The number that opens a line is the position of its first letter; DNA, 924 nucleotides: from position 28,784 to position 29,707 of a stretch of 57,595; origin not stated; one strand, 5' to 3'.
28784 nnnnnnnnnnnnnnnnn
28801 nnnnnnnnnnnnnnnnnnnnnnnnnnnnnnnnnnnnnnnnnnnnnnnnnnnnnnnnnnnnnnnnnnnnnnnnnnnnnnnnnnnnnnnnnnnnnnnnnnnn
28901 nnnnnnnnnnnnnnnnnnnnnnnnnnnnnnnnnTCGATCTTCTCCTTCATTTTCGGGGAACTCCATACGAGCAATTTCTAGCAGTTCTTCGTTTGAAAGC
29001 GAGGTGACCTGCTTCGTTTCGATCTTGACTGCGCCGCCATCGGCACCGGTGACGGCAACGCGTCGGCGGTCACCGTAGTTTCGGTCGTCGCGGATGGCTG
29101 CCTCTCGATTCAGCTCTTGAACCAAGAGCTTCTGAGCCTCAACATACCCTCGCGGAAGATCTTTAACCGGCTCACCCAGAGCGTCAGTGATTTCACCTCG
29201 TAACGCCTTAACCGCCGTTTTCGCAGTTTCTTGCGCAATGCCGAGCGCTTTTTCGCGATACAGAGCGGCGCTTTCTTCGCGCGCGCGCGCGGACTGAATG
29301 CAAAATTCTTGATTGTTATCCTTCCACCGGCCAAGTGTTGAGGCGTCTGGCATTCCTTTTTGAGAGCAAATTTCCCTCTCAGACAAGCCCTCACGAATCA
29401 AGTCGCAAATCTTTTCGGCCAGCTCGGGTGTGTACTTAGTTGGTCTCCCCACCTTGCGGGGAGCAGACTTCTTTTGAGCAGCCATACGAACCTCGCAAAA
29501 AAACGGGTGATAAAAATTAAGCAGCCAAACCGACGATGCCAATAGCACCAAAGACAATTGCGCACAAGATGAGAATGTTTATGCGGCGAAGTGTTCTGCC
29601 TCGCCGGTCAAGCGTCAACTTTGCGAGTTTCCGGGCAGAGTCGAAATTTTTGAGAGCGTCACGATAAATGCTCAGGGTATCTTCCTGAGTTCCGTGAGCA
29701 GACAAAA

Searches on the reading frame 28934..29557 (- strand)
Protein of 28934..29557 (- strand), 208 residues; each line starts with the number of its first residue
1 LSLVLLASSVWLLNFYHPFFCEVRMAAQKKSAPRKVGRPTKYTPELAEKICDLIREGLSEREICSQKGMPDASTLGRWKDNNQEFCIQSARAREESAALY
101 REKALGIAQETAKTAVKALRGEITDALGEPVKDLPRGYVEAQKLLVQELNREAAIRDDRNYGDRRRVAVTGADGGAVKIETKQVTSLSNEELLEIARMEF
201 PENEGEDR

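Call 83: search_protein_families(library=pfam, proteins=[window:28934-29557:-], max_evalue=0.001)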
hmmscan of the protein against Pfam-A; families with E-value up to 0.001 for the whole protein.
window:28934-29557:- (208 aa): 1 family
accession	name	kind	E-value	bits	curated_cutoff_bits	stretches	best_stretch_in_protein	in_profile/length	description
PF20901.3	Sf6_terminase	-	5.5e-21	75.1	27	1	42-166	1-104/106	Bacteriophage Sf6, terminase small subunit-like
